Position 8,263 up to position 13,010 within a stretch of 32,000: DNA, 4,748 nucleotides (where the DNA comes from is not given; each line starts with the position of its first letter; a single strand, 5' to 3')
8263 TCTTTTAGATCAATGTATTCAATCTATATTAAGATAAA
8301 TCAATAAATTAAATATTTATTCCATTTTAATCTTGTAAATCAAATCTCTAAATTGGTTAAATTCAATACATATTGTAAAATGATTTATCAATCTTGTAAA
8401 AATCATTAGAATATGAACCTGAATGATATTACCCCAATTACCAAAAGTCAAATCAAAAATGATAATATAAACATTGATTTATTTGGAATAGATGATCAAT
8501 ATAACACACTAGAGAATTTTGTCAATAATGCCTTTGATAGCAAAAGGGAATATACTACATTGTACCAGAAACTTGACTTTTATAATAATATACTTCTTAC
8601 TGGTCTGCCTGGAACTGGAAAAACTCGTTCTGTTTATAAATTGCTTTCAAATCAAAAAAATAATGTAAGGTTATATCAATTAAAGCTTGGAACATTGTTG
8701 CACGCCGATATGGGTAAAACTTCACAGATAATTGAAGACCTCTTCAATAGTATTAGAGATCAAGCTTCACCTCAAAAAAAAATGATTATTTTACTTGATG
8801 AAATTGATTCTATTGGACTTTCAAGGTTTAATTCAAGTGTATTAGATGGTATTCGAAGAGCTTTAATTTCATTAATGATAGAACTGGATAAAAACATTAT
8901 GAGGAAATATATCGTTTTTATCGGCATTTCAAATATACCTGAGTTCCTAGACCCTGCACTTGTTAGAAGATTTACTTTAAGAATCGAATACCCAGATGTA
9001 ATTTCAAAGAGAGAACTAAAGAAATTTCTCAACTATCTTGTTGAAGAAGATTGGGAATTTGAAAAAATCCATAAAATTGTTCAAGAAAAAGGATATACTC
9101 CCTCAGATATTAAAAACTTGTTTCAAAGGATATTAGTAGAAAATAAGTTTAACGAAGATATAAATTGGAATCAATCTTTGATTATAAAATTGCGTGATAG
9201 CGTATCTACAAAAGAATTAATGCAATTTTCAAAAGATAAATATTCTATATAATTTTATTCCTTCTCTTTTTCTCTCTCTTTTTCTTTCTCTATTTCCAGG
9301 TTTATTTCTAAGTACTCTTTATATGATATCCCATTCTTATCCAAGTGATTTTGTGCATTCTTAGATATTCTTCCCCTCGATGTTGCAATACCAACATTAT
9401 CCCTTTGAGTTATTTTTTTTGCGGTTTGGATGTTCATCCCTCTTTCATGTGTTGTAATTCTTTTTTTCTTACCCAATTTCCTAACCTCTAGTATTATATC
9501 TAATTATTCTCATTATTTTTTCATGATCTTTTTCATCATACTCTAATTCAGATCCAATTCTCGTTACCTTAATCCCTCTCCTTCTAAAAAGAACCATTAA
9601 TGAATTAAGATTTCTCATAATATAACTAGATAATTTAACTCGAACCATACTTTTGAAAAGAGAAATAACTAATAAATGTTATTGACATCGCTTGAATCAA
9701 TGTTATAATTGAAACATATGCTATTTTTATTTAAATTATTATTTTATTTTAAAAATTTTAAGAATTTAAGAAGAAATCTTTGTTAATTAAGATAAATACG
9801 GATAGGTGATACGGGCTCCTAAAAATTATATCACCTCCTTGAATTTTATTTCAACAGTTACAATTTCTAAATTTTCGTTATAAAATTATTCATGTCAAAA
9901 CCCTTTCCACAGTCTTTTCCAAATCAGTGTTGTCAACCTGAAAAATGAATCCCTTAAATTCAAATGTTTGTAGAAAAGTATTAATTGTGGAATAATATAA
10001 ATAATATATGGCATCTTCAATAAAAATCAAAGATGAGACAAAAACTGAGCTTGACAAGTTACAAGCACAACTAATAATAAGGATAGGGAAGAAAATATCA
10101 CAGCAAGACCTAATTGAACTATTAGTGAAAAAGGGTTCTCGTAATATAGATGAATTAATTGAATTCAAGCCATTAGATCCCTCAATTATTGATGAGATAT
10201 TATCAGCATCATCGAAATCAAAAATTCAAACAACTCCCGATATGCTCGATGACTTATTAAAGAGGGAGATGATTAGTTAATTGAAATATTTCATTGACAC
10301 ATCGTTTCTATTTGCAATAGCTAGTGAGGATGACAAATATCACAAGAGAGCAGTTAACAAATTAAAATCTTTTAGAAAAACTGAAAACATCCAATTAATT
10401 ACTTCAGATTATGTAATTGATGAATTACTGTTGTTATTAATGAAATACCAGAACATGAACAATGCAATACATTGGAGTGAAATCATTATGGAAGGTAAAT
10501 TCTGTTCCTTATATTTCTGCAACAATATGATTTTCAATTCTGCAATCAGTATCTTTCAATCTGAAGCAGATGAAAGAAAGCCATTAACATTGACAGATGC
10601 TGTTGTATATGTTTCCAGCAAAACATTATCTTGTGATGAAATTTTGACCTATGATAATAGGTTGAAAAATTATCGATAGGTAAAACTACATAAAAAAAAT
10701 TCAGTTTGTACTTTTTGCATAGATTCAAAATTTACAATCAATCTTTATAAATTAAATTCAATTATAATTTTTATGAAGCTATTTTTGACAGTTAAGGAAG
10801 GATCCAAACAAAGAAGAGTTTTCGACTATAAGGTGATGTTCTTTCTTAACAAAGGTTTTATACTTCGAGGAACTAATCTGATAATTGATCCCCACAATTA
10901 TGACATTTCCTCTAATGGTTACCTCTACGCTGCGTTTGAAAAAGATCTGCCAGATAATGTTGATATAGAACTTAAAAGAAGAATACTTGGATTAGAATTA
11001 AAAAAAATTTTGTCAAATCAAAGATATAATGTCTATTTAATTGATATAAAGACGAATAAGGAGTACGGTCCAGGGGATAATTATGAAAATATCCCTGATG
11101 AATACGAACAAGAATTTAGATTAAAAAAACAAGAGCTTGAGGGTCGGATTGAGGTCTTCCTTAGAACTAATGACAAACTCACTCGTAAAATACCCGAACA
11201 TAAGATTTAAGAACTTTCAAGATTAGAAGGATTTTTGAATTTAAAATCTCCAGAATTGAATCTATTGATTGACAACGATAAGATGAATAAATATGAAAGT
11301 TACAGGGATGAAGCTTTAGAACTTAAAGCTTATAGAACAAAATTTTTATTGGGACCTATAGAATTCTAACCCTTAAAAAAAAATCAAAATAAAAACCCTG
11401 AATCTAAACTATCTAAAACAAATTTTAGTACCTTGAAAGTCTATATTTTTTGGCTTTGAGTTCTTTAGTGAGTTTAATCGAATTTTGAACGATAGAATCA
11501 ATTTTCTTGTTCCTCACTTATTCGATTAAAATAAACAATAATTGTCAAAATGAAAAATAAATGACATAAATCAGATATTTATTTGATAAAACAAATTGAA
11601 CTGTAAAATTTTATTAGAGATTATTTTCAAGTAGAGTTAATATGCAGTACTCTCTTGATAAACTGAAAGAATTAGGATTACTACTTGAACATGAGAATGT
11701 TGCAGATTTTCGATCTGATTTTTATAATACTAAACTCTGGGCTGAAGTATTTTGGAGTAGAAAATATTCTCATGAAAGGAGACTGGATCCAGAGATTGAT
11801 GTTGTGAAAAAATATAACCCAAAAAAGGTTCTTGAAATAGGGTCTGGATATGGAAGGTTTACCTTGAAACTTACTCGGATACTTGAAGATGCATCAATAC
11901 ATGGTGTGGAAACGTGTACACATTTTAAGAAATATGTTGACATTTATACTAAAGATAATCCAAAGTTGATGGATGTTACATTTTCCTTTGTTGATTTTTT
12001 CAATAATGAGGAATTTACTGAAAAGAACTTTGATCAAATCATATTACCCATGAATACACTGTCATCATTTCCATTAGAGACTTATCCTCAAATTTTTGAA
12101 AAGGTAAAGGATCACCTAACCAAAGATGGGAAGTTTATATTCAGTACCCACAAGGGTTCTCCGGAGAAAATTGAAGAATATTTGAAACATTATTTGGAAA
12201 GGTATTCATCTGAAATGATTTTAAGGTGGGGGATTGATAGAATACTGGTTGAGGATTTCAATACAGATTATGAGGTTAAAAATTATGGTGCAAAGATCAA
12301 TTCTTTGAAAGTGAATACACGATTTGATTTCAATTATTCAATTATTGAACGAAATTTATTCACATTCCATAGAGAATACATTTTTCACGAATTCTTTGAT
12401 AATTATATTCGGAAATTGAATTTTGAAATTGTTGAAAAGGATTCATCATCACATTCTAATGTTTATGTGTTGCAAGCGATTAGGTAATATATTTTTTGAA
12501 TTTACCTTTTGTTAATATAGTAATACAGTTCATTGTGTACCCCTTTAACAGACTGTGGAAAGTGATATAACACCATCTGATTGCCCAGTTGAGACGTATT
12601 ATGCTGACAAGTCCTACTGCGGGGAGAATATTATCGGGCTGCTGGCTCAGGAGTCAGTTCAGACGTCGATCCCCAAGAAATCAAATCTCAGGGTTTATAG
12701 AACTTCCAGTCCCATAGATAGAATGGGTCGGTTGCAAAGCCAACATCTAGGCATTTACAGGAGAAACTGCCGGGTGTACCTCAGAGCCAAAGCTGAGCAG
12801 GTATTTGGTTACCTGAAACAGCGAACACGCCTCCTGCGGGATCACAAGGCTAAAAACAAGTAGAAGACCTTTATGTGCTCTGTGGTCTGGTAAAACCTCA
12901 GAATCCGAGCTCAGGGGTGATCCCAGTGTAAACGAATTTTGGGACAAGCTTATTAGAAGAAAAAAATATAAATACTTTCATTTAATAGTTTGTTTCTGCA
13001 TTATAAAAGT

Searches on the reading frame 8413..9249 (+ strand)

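Call 47: search_protein_families(library=pfam, proteins=[window:8413-9249:+], max_evalue=0.001)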
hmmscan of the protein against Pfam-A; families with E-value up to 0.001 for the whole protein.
window:8413-9249:+ (279 aa): 6 families
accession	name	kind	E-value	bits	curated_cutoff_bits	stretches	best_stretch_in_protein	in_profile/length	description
PF00004.35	AAA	-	1.4e-19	71.3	21.2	1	60-194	1-130/131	ATPase family associated with various cellular activities (AAA)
PF07728.20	AAA_5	-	2.6e-05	24.7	22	1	59-187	1-139/139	AAA domain (dynein-related subfamily)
PF13401.12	AAA_22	-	0.00023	21.9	27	0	59-120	7-64/130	AAA domain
PF20720.3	nSTAND3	-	0.00023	21.3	27.2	1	45-165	5-105/155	Novel STAND NTPase 3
PF13173.12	AAA_14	-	0.0003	21.2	27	1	59-134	4-74/129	AAA domain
PF12775.13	AAA_7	-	0.00043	20.3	25.8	1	47-138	23-116/181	P-loop containing dynein motor region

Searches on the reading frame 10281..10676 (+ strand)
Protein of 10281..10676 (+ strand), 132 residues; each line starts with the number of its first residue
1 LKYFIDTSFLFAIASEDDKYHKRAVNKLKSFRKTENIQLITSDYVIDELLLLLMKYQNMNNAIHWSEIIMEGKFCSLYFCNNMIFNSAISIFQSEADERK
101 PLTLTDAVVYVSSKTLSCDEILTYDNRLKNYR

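Call 47: search_protein_families(library=pfam, proteins=[window:10281-10676:+], max_evalue=0.001)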
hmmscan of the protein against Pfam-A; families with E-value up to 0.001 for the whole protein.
window:10281-10676:+ (132 aa): 2 families
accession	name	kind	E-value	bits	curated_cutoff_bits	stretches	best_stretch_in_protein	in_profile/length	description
PF01850.27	PIN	-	5.2e-09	37.2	23.6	1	3-131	1-117/120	PIN domain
PF16289.11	PIN_12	-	0.00019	22.3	32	1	4-52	2-48/172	PIN domain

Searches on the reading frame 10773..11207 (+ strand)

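Call 47: search_protein_families(library=pfam, proteins=[window:10773-11207:+], max_evalue=0.001)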
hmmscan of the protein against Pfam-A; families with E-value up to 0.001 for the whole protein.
window:10773-11207:+ (145 aa): 0 families

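Call 82: search_protein_families(library=phrogs, proteins=[window:10773-11207:+], max_evalue=0.1)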
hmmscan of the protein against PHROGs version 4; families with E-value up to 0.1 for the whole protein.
window:10773-11207:+ (145 aa): 1 family
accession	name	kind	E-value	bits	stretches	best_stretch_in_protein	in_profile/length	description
phrog_31418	-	unknown function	0.052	14.8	1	80-110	75-104/125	-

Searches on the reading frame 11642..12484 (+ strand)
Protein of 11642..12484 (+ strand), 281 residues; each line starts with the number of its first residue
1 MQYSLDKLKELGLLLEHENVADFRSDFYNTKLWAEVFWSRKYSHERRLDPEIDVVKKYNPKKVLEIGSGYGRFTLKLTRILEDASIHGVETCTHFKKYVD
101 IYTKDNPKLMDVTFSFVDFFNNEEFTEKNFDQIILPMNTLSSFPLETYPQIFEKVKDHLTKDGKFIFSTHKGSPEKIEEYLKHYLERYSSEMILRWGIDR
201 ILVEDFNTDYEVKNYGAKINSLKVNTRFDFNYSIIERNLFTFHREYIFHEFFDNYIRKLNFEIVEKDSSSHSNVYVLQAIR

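Call 7: search_protein_families(library=ncbifam, proteins=[window:11642-12484:+], max_evalue=0.1)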
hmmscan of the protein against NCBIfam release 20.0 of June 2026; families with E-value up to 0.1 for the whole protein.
window:11642-12484:+ (281 aa): 14 families
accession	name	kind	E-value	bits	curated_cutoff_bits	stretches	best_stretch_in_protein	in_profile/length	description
NF041820.1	daptide_MTase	equivalog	6.9e-10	38.8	175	1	59-176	36-151/243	daptide-type RiPP biosynthesis methyltransferase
NF053839.1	CPFASynBruc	equivalog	6e-07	28.8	600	1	60-184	175-295/410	cyclopropane fatty acid synthase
NF043040.1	corrin_prot_MT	hypoth_equivalog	3.8e-05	23.2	180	1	55-184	35-163/216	corrinoid protein-associated methyltransferase CpaM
NF045825.1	FAmtase_mtf2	equivalog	0.00012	21.4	400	1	60-178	59-168/248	fatty-acid O-methyltransferase Mtf2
TIGR02072.1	BioC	equivalog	0.00076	19.3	184.95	1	57-170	32-135/244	malonyl-ACP O-methyltransferase BioC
NF008686.0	PRK11705.1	equivalog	0.0016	17.5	400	1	59-171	167-269/383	cyclopropane fatty acyl phospholipid synthase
NF008992.0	PRK12335.1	equivalog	0.0025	17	303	1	34-163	97-219/289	SAM-dependent methyltransferase TehB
TIGR03534.1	RF_mod_PrmC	equivalog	0.0027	17.2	199.1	0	53-134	82-161/253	peptide chain release factor N(5)-glutamine methyltransferase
TIGR00755.1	ksgA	equivalog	0.0067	15.8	171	1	52-105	22-73/256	16S rRNA (adenine(1518)-N(6)/adenine(1519)-N(6))-dimethyltransferase RsmA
NF000499.2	Erm23S_rRNA_broad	equivalog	0.0084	15.5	212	1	54-92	18-54/244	23S ribosomal RNA methyltransferase Erm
TIGR04371.1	methyltran_NanM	subfamily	0.01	15.4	44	1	55-77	145-167/273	putative sugar O-methyltransferase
TIGR00477.1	tehB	equivalog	0.021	14.2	219.5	1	35-161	49-168/238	tellurite resistance methyltransferase TehB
NF045823.1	PthPhpthDimycoMt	equivalog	0.024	13.8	300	1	60-171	67-170/256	phthiotriol/phenolphthiotriol dimycocerosates methyltransferase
NF041658.1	ornithlipidmtase_OlsG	equivalog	0.083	12.6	350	0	57-166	38-148/191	ornithine lipid N-methyltransferase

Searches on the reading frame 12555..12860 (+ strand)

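Call 7: search_protein_families(library=ncbifam, proteins=[window:12555-12860:+], max_evalue=0.1)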
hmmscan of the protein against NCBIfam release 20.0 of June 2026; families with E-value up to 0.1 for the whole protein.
window:12555-12860:+ (102 aa): 3 families
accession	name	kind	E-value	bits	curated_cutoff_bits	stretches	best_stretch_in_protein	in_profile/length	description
NF033579.1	transpos_IS5_2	equivalog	0.00075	19.1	140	1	7-90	177-261/289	IS5 family transposase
NF033581.1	transpos_IS5_4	equivalog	0.0058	16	140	1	13-94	193-261/285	IS5 family transposase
NF033520.1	transpos_IS982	equivalog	0.015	14.9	130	1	13-47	153-187/243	IS982 family transposase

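Call 82: search_protein_families(library=phrogs, proteins=[window:12555-12860:+], max_evalue=0.1)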
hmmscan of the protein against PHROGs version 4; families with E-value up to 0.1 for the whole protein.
window:12555-12860:+ (102 aa): 1 family
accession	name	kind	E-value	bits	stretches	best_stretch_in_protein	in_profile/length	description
phrog_4716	-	integration and excision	0.008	17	1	13-95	170-235/268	transposase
